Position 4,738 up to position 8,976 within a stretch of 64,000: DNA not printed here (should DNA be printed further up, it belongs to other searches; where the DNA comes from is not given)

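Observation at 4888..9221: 1312-aa surface giant with three ~160-180-aa Cys-pair repeats, poly-Gly hinge and tandem SH3b, coupled to a small membrane protein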

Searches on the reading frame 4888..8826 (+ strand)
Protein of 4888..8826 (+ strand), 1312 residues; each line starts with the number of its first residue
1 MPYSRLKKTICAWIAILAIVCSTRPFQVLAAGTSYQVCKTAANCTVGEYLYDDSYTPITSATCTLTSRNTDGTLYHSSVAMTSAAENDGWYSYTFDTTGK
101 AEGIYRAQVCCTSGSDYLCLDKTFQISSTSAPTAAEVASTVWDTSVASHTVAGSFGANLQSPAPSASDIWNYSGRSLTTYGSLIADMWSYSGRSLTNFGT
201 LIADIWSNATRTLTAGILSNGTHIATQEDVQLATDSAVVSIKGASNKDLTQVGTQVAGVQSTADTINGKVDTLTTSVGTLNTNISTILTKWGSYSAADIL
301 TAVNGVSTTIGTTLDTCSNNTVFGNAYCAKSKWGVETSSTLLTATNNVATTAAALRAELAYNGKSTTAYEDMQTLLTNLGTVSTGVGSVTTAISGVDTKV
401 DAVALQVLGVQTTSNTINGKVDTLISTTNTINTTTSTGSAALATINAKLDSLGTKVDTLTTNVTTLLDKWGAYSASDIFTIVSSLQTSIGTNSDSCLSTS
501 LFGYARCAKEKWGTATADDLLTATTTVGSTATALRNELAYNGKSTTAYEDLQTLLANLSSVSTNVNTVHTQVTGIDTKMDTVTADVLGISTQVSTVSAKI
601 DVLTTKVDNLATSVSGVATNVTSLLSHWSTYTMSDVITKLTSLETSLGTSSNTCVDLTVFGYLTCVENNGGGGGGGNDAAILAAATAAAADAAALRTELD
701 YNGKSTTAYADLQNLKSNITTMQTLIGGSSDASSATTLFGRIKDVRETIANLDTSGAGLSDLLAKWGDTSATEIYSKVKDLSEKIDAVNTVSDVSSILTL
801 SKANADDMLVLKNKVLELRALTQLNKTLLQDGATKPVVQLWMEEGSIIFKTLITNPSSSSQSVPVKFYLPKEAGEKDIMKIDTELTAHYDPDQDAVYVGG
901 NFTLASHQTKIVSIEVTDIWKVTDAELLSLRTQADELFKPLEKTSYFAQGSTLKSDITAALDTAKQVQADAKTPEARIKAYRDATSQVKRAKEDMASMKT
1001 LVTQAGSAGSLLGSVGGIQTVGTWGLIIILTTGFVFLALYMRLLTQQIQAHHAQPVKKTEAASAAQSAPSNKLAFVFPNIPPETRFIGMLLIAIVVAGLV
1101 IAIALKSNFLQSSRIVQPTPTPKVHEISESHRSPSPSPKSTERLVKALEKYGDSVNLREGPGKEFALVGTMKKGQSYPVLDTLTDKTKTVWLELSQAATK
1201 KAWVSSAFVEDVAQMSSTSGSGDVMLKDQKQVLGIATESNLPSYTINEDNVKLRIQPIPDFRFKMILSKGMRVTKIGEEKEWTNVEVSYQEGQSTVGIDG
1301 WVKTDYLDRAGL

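Call 7: search_protein_families(library=pfam, proteins=[window:4888-8826:+], max_evalue=0.1)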
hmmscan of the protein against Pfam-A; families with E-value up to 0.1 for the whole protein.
window:4888-8826:+ (1312 aa): 16 families
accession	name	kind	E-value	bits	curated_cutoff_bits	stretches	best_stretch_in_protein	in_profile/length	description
PF08239.17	SH3_3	-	8.6e-14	51.9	27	2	1153-1210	1-54/54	Bacterial SH3 domain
PF05531.17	NPV_P10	-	8.5e-11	42.6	29.8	1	390-436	10-59/75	Nucleopolyhedrovirus P10 protein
PF06825.17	HSBP1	-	3.1e-07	30.6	28.6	0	444-468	24-48/51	Heat shock factor binding protein 1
PF06419.17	COG6_N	-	2.4e-05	24.9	27.4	0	552-609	29-86/114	Conserved oligomeric complex COG6, N-terminal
PF07889.17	DUF1664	-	0.0019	18.7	34.6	0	516-605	35-122/124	Protein of unknown function (DUF1664)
PF05667.16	CCDC22_CC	-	0.0027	17.4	39.2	0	906-1005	193-290/477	CCDC22 protein coiled-coil region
PF06009.19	Laminin_II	-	0.0028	18.1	33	1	549-612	10-73/138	Laminin Domain II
PF05859.17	Mis12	-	0.0041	17.3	25.7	0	461-602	69-201/231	Mis12 protein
PF10779.14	XhlA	-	0.0046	17.5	34.7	0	442-468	6-32/67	Haemolysin XhlA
PF10506.14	USHBP1_PDZ-bd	-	0.0047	17.5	24.5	0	689-715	38-64/65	Harmonin-binding protein USHBP1, PDZ-binding domain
PF23991.1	DUF7310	-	0.0063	17.4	40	0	563-615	3-54/83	Coiled-coil region of unknown function (DUF7310)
PF25014.1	NET2A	-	0.014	15.7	33.1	0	547-625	102-180/235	NET2A-like domain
PF20849.2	TelK_muzzle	-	0.019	15.5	27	0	759-826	19-88/118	Protelomerase, muzzle domain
PF06008.19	Laminin_I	-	0.052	13.7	34.6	0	923-1013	45-132/259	Laminin Domain I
PF05377.16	FlaC_arch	-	0.072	13.9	27.8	0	578-615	1-38/55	Flagella accessory protein C (FlaC)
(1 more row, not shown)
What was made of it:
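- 8317..8520 (+): SH3b domain 1, aa 1144-1211. Pfam SH3_3 at aa 1153-1210 (call 7).
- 8614..8814 (+): SH3b domain 2, aa 1243-1309. Second Pfam SH3_3 stretch (call 7).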

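Call 8: search_protein_families(library=ncbifam, proteins=[window:4888-8826:+], max_evalue=0.1)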
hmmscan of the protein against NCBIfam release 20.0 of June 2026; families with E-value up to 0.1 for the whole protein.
window:4888-8826:+ (1312 aa): 13 families
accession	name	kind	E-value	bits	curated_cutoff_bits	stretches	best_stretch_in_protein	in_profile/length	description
NF047515.1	SpiroCoCo_C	equivalog_domain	2.7e-08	33.4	125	1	545-653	117-226/313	SpiroCoCo family coiled-coil protein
NF038218.1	IcmG_DotF_IVB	equivalog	2.4e-07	30.7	200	2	552-619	111-173/266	type IVB secretion system protein IcmG/DotF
TIGR04211.1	SH3_and_anchor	equivalog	9.6e-06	25.3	65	1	1155-1213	8-62/198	TIGR04211 family SH3 domain-containing protein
NF053525.1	thylo_ssr2422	subfamily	1.9e-05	25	38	0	948-988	19-56/77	ssr2422 family thylakoid membrane protein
TIGR02168.1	SMC_prok_B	equivalog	0.0015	16.4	567.35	1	342-618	624-895/1181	chromosome segregation protein SMC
NF035934.1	ESAT6_2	subfamily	0.006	16.8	100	0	255-308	6-59/96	pore-forming ESAT-6 family protein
NF052320.1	Cbp1_fam_LP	subfamily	0.0063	16.1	90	0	549-619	102-172/286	Cbp1 family collagen-binding glycoprotein adhesin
NF045487.1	ASRP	equivalog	0.0077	14.9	300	0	535-626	176-270/593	archaea-specific SMC-related protein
TIGR03930.1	WXG100_ESAT6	subfamily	0.013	15.6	44.85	0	254-296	4-46/90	WXG100 family type VII secretion target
NF047516.1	LA_3659_fam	equivalog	0.019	14.5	36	0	543-626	62-148/221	LA_3659 family protein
NF047514.1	SpiroCoCo_N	equivalog_domain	0.019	14.5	75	0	543-626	62-148/221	SpiroCoCo family coiled-coil protein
NF002572.0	PRK02224.1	equivalog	0.037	12.3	1087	0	520-620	312-434/888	DNA double-strand break repair ATPase Rad50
NF002244.0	PRK01156.1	equivalog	0.083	10.9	847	0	549-620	653-724/895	DNA double-strand break repair ATPase Rad50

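Call 11: find_homologous_proteins(query=window:4888-8826:+, max_evalue=0.00001)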
Query window:4888-8826:+ (1312 aa): 72 proteins with E <= 0.00001 among 8000 candidates.
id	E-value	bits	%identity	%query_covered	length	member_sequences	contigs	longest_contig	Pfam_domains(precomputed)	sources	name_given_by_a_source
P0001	0.0e+0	2814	100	100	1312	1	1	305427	PF06825.18,PF05531.18,PF06419.18,PF08239.18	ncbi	-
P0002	0.0e+0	1686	65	92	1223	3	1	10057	PF06825.18,PF05531.18,PF06419.18,PF08239.18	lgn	-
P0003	0.0e+0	1393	49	73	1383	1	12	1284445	PF06009.20,PF04136.22,PF10779.15,PF23991.2,PF07889.18,PF05531.18,PF08239.18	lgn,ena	-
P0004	0.0e+0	1203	42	68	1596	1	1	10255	PF23991.2,PF07889.18,PF05531.18,PF06419.18,PF12296.14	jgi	-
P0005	0.0e+0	1092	41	99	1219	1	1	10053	PF08239.18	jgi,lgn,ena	-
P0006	0.0e+0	1085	42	61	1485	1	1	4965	PF23991.2,PF07889.18,PF25034.2,PF05531.18,PF06419.18,PF12296.14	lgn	-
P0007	0.0e+0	1014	44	90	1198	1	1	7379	PF04912.20,PF23991.2,PF10506.15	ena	-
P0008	9.1e-296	1003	42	60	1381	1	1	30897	PF05531.18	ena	-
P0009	3.2e-279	948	37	92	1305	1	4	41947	PF23991.2,PF05531.18,PF08239.18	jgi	-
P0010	1.5e-265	903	38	58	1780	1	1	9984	PF01442.24,PF08239.18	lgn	-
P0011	1.4e-263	896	43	59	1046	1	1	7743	PF08239.18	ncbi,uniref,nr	ncbi:hypothetical protein E6Q11_03365 [Candidatus Dojkabacteria bacterium]|uniref:SH3b domain-contai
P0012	2.0e-263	896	42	60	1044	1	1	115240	PF06347.20,PF08239.18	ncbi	-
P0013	6.4e-262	891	40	59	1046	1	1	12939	PF06347.20,PF08239.18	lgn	-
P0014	9.3e-255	867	46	48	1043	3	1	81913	PF23991.2,PF07889.18,PF08239.18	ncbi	-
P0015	9.1e-252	857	42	47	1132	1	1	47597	PF23991.2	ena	-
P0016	3.7e-245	835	39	61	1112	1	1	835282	PF08239.18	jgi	jgi:hypothetical protein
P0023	9.0e-187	642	35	62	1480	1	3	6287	PF13385.14,PF10102.15,PF08239.18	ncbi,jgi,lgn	jgi:hypothetical protein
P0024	7.6e-184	632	39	40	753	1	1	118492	PF08239.18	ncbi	-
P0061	3.0e-105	372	42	23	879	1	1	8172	PF06347.20,PF18348.8,PF08239.18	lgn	-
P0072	1.5e-6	45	32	7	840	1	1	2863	PF26679.1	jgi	jgi:hypothetical protein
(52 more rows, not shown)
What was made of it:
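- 4888..8826 (+): Giant surface protein, 1312 aa plus stop. 72 homologues (call 11).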

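Call 15: find_encoding_contigs(protein=P0001, flank=3000, max_places=2)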
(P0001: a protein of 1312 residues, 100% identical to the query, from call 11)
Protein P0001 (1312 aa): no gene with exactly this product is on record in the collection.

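Call 16: find_encoding_contigs(protein=P0003, flank=6000, max_places=1)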
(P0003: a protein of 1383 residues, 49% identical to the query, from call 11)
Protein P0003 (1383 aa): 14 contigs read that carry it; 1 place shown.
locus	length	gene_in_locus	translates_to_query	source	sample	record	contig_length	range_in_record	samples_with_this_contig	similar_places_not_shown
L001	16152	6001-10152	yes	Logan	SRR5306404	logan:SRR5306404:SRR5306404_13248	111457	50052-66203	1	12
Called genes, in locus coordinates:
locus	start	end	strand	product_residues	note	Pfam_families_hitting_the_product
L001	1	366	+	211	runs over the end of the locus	-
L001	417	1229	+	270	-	-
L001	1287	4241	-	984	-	-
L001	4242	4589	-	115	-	-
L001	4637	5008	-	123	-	-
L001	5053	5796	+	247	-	PF00902:TatC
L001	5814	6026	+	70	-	PF02416:TatA_B_E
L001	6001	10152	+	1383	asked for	PF07889:DUF1664 (faint), PF04136:COG3_N (faint), PF05531:NPV_P10 (faint), PF06009: (faint), PF10779:XhlA (faint), PF23991:DUF7310 (faint), PF08239:SH3_3 (weak)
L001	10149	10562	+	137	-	PF13367:PrsW-protease (weak)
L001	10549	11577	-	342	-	PF01757:Acyl_transf_3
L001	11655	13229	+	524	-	-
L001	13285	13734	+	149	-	-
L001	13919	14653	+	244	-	PF00892:EamA, PF05653:Mg_trans_NIPA (faint), PF00892:EamA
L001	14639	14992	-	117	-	PF08818:DUF1801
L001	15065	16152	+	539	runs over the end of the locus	PF01436:NHL (faint)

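Call 17: find_encoding_contigs(protein=P0016, flank=6000, max_places=1)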
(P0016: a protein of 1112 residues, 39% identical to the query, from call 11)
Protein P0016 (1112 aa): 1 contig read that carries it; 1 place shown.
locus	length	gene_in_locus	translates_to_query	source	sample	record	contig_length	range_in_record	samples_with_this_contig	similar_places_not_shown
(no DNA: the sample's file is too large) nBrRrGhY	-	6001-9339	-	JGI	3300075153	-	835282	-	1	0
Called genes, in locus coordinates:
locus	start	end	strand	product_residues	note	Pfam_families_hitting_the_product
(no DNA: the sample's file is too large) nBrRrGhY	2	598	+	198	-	-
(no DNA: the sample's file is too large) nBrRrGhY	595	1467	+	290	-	-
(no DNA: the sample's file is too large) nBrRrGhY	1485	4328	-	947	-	-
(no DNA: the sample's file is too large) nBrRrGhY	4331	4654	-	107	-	-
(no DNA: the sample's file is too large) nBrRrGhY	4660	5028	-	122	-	-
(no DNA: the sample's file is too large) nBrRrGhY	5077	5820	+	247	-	PF00902:TatC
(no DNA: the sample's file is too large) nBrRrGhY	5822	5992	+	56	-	PF02416:TatA_B_E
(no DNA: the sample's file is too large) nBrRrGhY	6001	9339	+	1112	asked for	PF08239:SH3_3 (weak)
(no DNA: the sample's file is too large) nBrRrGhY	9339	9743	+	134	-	-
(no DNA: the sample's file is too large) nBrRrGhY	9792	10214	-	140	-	PF00011:HSP20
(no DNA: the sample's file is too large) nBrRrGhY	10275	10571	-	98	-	PF00355:Rieske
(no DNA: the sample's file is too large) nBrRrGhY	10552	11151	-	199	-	PF00857:Isochorismatase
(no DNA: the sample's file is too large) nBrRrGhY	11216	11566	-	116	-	PF03692:CxxCxxCC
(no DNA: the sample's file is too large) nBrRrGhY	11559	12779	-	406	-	PF00083:Sugar_tr (faint), PF05977:MFS_3, PF07690:MFS_1, PF12832:MFS_1_like, PF05977:MFS_3 (weak), PF07690:MFS_1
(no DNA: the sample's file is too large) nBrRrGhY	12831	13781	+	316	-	PF13472:Lipase_GDSL_2 (faint)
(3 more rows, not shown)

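Call 18: find_encoding_contigs(protein=P0024, flank=6000, max_places=1)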
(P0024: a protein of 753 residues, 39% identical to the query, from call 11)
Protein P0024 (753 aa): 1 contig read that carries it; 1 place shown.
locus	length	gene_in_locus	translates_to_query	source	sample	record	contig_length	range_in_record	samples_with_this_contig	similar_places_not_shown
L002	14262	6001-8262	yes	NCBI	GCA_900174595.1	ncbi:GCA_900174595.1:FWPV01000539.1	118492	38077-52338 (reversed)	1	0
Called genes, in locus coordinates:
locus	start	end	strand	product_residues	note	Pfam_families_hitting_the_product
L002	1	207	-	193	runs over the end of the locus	PF00081:Sod_Fe_N, PF02777:Sod_Fe_C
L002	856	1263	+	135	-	PF08239:SH3_3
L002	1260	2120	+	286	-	-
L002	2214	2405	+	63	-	-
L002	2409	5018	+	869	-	-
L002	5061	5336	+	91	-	-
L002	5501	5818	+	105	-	PF00902:TatC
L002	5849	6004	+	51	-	PF02416:TatA_B_E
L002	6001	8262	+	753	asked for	PF08239:SH3_3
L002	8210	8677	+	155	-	-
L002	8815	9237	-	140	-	PF00892:EamA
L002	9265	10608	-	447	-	PF00464:SHMT, PF01212:Beta_elim_lyase, PF00155:Aminotran_1_2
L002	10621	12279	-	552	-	PF06418:CTP_synth_N, PF00117:GATase, PF07722:Peptidase_C26 (faint)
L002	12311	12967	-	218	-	PF00156:Pribosyltran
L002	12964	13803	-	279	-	PF00215:OMPdecase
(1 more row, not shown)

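Call 28: search_protein_families(library=phrogs, proteins=[window:4888-8826:+], max_evalue=0.01)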
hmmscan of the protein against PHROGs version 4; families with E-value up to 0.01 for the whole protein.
window:4888-8826:+ (1312 aa): 6 families
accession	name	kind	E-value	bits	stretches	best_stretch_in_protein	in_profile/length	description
phrog_1794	-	lysis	4e-06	27.5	1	1149-1213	273-331/336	amidase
phrog_5553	-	unknown function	6e-06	27.5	0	554-626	5-77/114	-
phrog_18362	-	unknown function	7.3e-05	24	0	382-475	10-98/119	-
phrog_1103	-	unknown function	0.00063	20.8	0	428-463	7-42/80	-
phrog_19577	-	head and packaging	0.00067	19.9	1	548-643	50-144/378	minor head protein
phrog_22720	-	unknown function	0.0009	20.5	0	308-388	7-79/107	-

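Call 29: search_solved_structures(query=window:4888-8826:+, max_evalue=1)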
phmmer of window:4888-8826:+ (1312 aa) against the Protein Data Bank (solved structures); distinct sequences matched with E-value up to 1: 1.
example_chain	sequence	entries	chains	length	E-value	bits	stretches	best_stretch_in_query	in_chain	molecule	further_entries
6gaj_A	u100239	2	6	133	0.55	11.4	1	375-467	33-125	Outer capsid protein sigma-1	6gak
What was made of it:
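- On Any named repeat family for the ~124-aa Cys-pair unit: PDB sequence search found nothing better than E 0.55 (call 29).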
